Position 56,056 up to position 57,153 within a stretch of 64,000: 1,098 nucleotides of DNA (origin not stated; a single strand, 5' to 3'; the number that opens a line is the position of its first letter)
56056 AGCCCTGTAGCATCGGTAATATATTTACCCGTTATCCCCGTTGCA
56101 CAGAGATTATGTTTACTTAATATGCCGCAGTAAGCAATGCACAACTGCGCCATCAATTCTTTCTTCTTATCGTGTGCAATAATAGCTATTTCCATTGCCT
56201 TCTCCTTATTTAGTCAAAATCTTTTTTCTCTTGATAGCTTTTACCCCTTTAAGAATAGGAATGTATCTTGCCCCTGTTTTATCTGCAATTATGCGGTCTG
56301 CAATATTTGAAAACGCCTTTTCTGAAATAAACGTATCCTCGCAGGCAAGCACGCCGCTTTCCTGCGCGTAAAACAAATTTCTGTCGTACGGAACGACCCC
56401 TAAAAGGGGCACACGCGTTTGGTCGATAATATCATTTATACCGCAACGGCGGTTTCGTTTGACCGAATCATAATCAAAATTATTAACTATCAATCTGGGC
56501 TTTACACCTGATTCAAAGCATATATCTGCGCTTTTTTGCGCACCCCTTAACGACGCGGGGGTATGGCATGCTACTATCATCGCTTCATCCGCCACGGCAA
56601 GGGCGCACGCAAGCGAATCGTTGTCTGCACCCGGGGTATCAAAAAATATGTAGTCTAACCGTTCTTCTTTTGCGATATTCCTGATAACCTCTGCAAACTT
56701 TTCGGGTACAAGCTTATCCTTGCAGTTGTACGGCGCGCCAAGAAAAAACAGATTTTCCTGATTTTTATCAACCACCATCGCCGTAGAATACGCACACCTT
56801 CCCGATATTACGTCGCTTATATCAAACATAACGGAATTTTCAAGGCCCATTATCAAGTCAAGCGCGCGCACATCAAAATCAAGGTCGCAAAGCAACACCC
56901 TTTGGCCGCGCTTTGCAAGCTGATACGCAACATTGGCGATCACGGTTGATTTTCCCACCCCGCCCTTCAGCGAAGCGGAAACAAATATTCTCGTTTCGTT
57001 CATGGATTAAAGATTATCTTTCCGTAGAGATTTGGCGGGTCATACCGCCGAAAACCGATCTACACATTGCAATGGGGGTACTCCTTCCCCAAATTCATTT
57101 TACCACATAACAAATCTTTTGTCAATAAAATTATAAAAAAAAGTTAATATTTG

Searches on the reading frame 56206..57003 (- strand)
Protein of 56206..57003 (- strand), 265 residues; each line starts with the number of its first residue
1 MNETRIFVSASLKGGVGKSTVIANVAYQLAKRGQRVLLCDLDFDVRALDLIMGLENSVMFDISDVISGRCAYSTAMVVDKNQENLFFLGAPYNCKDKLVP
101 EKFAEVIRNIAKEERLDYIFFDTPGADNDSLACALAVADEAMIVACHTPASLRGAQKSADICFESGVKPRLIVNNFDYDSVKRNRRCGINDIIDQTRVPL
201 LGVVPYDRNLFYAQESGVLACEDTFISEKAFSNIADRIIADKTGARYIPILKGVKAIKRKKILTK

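Call 65: search_protein_families(library=pfam, proteins=[window:56206-57003:-], max_evalue=0.001)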
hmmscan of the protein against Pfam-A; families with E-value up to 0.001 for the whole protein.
window:56206-57003:- (265 aa): 7 families
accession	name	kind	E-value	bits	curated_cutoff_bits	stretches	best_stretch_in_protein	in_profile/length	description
PF10609.15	ParA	-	3.2e-18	66.5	27.1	1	6-238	5-245/246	NUBPL iron-transfer P-loop NTPase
PF13614.12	AAA_31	-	1.1e-16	61.8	27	1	6-156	3-158/177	AAA domain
PF01656.29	CbiA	-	1.5e-15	57.7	25.4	1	9-217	3-122/125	CobQ/CobB/MinD/ParA nucleotide binding domain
PF09140.17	MipZ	-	4.6e-10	39.7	20.7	1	6-140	2-124/262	ATPase MipZ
PF00142.24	Fer4_NifH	-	3.9e-07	30.3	25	1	13-244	8-250/271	4Fe-4S iron sulfur cluster binding proteins, NifH/frxC family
PF02374.21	ArsA_ATPase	-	1.5e-05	24.8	24.3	1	11-42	7-38/305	Anion-transporting ATPase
PF06564.18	CBP_BcsQ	-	2e-05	24.7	21.3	1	10-42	7-39/234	Cellulose biosynthesis protein BcsQ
